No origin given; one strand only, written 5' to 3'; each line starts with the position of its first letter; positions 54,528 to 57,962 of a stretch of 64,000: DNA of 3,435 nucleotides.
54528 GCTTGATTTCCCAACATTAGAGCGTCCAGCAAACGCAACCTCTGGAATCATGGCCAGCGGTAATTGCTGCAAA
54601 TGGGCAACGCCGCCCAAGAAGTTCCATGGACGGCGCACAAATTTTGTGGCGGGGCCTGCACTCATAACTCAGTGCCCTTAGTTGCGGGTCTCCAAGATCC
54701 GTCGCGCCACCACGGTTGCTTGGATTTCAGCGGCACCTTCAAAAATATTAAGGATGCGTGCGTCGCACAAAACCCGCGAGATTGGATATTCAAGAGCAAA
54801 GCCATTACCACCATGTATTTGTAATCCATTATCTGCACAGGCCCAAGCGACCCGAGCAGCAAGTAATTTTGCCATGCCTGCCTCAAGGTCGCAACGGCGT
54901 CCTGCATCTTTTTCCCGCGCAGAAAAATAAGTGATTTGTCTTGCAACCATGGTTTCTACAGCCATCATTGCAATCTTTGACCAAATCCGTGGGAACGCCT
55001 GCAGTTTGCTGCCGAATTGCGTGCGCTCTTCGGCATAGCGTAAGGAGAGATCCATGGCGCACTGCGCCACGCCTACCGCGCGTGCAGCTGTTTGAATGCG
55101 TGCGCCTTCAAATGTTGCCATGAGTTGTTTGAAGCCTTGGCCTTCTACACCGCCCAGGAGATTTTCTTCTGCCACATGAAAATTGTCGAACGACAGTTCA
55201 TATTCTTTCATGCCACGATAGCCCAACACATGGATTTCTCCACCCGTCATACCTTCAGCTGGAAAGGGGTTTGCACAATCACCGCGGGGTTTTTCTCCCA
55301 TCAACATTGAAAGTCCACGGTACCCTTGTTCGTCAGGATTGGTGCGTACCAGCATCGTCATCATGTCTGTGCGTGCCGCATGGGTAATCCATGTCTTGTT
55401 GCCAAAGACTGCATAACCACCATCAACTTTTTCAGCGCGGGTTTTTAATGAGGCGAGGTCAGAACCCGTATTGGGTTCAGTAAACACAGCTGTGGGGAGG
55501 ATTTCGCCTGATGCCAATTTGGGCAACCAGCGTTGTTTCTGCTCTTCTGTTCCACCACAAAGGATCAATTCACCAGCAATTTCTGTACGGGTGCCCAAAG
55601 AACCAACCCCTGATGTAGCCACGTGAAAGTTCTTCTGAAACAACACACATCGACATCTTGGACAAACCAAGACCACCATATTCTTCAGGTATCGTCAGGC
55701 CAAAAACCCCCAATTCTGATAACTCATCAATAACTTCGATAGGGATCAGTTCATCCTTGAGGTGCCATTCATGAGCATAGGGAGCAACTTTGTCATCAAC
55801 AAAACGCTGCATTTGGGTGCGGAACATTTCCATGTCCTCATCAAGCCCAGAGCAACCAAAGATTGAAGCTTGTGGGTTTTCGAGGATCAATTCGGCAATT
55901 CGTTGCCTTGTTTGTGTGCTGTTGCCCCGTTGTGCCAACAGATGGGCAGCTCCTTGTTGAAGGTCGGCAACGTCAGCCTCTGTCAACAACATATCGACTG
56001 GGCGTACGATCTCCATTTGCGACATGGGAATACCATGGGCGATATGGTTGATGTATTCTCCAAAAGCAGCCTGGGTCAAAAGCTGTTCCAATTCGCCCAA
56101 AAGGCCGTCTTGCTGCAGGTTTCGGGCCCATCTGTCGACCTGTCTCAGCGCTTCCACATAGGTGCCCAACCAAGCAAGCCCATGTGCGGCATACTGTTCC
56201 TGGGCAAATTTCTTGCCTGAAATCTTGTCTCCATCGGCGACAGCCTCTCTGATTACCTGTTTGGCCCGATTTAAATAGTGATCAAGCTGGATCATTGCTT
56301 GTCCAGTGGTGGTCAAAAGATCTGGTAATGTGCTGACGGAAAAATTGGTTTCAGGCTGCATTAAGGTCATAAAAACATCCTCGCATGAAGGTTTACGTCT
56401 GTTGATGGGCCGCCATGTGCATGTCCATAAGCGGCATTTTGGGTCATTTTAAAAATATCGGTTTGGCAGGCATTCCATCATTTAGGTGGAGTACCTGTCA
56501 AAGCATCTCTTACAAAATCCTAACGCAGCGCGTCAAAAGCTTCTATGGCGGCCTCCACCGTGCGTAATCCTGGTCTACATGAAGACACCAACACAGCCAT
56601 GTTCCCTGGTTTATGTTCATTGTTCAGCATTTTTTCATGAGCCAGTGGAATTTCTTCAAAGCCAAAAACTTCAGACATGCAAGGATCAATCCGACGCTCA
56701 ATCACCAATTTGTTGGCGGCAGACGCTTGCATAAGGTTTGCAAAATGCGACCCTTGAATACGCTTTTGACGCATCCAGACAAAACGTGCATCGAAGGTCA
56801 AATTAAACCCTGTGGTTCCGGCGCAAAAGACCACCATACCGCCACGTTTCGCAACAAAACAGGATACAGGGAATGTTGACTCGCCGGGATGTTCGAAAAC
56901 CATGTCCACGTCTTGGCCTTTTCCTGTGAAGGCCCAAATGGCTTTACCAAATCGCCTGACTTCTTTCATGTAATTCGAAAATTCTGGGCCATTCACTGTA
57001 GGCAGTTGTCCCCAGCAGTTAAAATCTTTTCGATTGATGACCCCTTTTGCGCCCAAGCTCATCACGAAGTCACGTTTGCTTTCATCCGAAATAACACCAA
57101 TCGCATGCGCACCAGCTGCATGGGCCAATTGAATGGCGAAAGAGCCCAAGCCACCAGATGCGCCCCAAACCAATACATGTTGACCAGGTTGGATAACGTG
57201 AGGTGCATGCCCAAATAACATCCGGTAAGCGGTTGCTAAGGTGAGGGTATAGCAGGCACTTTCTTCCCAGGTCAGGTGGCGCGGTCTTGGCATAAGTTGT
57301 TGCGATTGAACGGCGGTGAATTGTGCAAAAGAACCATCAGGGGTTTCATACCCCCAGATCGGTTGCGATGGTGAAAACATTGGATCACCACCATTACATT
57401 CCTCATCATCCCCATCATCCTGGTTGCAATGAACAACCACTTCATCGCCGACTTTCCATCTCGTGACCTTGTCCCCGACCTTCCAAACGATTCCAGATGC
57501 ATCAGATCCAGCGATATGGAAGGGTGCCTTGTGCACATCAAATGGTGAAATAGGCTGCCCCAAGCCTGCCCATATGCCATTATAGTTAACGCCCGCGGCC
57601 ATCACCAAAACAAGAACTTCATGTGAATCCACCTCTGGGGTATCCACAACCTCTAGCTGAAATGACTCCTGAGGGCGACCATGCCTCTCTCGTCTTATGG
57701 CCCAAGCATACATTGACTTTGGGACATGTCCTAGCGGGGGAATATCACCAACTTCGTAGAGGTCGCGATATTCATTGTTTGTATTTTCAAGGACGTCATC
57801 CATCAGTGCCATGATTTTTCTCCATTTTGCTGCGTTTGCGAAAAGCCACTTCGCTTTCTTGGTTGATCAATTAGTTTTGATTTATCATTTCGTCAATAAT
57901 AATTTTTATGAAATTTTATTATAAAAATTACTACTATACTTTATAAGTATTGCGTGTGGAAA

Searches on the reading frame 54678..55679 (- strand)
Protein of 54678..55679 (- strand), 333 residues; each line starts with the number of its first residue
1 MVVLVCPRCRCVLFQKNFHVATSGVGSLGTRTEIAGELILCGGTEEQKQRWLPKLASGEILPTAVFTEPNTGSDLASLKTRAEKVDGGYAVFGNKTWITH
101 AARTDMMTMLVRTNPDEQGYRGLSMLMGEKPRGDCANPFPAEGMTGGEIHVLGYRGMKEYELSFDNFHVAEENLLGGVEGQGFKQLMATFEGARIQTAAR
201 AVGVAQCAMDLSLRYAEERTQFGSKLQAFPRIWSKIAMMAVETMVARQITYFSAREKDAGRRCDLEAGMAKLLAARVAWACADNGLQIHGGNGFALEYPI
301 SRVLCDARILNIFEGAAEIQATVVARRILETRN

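Call 67: search_protein_families(library=pfam, proteins=[window:54678-55679:-], max_evalue=0.000001)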
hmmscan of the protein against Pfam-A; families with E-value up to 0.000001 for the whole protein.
window:54678-55679:- (333 aa): 4 families
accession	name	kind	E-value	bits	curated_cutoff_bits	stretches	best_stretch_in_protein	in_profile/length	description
PF00441.29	Acyl-CoA_dh_1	-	7.4e-39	133.7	22.4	1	180-329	1-150/150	Acyl-CoA dehydrogenase, C-terminal domain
PF02770.24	Acyl-CoA_dh_M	-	8.7e-17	61.5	33.3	1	65-166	3-96/97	Acyl-CoA dehydrogenase, middle domain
PF08028.16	Acyl-CoA_dh_2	-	1.4e-13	51.7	22.7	1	197-315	3-131/134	Acyl-CoA dehydrogenase, C-terminal domain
PF02771.21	Acyl-CoA_dh_N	-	7.8e-08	33.1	22.9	1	20-59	74-113/113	Acyl-CoA dehydrogenase, N-terminal domain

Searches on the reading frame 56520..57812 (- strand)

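Call 67: search_protein_families(library=pfam, proteins=[window:56520-57812:-], max_evalue=0.000001)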
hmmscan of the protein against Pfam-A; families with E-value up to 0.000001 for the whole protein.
window:56520-57812:- (430 aa): 2 families
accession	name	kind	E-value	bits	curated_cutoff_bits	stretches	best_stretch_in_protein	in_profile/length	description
PF00107.32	ADH_zinc_N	-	6.7e-19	68.6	31.8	1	221-363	1-120/129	Zinc-binding dehydrogenase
PF08240.17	ADH_N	-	1.8e-16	60.7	23.5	1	63-177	2-103/104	Alcohol dehydrogenase GroES-like domain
